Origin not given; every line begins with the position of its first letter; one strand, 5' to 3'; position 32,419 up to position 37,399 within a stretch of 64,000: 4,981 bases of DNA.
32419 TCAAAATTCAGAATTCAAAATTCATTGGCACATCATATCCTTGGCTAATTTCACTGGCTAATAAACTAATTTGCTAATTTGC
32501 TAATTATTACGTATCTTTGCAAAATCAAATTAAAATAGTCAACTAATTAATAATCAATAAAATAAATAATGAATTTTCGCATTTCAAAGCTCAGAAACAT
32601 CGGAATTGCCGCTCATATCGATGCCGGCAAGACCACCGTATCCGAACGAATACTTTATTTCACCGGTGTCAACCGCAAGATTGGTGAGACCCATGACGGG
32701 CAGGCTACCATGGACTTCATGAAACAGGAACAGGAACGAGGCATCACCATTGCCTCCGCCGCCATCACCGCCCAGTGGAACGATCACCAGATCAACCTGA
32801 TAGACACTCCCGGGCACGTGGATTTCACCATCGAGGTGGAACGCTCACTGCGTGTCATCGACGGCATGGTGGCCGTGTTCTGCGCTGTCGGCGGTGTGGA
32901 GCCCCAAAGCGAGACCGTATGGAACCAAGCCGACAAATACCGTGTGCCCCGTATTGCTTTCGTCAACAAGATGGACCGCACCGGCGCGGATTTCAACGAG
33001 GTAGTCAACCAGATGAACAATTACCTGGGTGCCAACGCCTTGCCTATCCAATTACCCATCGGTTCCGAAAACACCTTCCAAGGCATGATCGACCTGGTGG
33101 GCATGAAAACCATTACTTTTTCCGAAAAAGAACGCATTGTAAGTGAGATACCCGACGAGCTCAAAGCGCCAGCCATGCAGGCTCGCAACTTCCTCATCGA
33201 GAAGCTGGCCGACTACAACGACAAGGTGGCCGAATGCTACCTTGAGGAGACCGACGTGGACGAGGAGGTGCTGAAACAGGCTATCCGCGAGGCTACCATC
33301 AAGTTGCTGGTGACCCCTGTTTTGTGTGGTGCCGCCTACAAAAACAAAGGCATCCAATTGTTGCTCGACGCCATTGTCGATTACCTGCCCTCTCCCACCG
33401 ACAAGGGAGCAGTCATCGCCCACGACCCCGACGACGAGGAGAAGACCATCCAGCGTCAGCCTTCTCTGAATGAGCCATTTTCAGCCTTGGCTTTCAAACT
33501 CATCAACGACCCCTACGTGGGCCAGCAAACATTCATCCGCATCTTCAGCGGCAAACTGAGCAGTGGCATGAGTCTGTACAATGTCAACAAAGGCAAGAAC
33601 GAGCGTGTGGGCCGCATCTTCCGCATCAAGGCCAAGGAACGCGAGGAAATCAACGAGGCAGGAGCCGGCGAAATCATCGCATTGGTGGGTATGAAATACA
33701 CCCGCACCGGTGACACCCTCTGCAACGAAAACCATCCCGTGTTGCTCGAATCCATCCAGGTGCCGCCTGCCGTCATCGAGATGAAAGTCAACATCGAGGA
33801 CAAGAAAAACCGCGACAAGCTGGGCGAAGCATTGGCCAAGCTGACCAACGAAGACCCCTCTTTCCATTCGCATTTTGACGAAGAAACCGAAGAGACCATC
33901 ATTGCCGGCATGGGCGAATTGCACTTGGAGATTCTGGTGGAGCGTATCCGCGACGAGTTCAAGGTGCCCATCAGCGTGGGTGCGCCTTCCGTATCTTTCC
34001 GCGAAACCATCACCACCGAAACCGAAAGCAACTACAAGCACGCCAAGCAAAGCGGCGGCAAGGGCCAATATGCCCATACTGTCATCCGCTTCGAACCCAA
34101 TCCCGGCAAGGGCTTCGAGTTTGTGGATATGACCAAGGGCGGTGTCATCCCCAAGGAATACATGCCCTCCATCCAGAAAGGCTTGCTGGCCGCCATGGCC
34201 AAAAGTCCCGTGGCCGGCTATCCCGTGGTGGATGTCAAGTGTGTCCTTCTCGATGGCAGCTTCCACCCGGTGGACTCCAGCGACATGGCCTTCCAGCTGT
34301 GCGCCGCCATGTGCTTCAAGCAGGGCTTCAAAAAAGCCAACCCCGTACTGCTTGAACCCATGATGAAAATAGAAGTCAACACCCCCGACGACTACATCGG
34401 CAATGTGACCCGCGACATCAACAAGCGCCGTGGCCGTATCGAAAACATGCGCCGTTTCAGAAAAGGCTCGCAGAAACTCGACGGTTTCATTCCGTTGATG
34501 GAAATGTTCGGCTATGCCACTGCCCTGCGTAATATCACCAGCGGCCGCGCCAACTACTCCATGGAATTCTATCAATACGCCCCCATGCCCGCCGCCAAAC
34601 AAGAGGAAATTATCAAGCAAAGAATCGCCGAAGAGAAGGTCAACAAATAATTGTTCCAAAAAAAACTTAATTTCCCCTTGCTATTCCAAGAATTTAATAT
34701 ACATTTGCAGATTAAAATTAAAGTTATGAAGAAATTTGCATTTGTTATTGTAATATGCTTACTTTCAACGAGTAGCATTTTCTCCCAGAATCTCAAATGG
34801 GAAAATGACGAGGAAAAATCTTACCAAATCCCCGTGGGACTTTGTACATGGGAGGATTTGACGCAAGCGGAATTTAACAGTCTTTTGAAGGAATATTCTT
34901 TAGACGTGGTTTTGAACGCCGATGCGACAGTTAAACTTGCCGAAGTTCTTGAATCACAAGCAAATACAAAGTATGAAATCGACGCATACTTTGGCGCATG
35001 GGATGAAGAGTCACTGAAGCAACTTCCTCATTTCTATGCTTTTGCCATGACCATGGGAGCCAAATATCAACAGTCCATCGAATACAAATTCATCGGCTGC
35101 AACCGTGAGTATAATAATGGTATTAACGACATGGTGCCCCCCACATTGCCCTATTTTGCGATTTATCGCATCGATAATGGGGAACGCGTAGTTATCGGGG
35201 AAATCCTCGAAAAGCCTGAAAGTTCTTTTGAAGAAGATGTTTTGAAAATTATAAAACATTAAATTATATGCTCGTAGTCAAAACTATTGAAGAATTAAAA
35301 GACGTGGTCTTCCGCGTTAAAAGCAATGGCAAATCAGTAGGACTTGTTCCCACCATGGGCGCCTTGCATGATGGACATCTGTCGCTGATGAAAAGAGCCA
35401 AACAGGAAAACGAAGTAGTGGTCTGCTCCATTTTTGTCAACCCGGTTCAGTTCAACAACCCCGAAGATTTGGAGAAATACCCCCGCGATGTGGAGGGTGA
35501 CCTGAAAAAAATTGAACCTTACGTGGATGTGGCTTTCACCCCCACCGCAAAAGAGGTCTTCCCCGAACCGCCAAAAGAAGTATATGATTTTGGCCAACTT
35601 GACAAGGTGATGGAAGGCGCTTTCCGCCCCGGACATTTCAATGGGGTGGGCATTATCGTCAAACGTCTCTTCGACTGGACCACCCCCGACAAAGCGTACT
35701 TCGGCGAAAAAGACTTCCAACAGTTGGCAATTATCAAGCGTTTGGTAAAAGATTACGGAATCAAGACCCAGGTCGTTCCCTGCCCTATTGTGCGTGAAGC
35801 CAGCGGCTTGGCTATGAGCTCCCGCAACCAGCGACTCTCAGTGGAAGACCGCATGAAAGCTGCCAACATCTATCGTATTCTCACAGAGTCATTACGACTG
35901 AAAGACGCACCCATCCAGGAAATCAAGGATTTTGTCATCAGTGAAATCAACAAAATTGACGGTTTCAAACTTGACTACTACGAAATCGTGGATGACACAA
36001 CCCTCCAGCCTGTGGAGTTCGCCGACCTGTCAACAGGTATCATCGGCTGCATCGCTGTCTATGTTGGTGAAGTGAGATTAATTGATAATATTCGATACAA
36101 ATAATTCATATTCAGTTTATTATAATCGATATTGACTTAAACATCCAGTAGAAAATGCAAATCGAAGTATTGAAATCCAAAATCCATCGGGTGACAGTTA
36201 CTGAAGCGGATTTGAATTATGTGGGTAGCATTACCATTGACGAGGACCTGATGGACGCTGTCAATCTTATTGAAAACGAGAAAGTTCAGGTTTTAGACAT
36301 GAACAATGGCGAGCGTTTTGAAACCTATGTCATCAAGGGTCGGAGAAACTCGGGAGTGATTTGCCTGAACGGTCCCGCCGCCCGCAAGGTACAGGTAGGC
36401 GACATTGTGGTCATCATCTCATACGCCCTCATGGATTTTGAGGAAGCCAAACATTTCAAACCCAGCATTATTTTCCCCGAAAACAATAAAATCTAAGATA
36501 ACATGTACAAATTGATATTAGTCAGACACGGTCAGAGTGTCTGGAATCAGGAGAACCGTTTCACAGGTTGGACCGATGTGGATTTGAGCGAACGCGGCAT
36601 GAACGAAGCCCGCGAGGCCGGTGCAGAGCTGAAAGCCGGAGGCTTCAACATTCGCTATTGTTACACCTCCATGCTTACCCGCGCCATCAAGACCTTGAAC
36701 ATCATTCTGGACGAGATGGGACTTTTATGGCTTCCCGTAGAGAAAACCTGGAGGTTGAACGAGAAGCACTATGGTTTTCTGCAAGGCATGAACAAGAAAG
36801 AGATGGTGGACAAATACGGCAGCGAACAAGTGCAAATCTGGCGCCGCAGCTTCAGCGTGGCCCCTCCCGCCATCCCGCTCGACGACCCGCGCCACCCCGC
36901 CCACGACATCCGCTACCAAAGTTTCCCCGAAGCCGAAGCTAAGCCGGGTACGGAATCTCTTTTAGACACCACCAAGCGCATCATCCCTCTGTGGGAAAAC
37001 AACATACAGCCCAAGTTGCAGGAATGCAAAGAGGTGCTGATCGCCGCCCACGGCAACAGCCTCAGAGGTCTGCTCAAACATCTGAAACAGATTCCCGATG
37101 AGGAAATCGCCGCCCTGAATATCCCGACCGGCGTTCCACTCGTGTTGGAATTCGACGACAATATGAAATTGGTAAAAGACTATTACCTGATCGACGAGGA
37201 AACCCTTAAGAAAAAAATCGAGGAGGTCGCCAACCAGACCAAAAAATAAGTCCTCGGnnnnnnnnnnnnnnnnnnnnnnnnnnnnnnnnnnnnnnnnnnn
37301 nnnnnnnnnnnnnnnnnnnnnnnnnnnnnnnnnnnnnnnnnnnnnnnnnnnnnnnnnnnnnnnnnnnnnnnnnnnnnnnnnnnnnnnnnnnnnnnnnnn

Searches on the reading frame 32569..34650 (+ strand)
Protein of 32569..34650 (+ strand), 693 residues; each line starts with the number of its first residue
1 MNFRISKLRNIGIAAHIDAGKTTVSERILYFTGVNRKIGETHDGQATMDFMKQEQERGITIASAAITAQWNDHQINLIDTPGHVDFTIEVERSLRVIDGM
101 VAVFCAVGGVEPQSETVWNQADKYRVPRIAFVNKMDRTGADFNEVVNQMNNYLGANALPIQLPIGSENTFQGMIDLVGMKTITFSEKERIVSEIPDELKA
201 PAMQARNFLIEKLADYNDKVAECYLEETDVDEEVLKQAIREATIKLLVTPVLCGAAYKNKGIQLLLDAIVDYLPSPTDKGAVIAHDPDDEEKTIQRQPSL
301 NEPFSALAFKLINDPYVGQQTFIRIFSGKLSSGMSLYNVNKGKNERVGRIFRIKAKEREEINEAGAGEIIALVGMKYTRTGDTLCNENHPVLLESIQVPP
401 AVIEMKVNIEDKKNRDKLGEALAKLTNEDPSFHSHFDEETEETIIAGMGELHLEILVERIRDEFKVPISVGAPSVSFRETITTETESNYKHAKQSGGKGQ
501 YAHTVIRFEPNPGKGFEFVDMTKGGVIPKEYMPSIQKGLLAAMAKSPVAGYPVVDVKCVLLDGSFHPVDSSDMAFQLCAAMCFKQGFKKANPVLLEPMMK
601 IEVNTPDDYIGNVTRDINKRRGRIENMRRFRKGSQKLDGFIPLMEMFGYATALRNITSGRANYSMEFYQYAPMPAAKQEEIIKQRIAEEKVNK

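Call 14: search_protein_families(library=pfam, proteins=[window:32569-34650:+])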
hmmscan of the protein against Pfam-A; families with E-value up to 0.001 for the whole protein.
window:32569-34650:+ (693 aa): 7 families
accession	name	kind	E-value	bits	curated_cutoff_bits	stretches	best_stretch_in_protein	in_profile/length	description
PF00009.33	GTP_EFTU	-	1.5e-63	214.2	26.5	1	7-275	2-188/188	Elongation factor Tu GTP binding domain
PF03764.24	EFG_IV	-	1.6e-44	151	24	1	473-591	1-121/121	Elongation factor G, domain IV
PF00679.30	EFG_C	-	8.7e-29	99.8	27.9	1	593-680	1-88/89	Elongation factor G C-terminus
PF14492.12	EFG_III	-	1.6e-26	92.6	27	1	398-471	1-74/75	Elongation Factor G, domain III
PF22042.2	EF-G_D2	-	2.9e-18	66.2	27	1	303-386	1-83/84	Elongation factor G domain 2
PF03144.31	GTP_EFTU_D2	-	9.2e-16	58.5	30.3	1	318-385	1-73/73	Elongation factor Tu domain 2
PF16658.11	RF3_C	-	5.5e-07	29.9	40.1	1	406-491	14-101/132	Class II release factor RF3, C-terminal domain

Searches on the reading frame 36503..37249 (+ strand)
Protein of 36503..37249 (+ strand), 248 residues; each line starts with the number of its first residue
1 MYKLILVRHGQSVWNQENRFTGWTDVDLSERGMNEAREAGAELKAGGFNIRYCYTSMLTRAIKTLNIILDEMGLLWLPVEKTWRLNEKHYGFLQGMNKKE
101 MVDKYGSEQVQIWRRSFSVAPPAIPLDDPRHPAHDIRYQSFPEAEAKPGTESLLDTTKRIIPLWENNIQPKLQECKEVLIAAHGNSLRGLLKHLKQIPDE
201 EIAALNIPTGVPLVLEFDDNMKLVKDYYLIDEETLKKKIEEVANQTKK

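Call 14: search_protein_families(library=pfam, proteins=[window:36503-37249:+])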
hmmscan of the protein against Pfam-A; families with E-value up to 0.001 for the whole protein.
window:36503-37249:+ (248 aa): 1 family
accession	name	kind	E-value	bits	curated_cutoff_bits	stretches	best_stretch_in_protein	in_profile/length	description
PF00300.27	His_Phos_1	-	1.4e-37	129.7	21.7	2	4-122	1-114/194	Histidine phosphatase superfamily (branch 1)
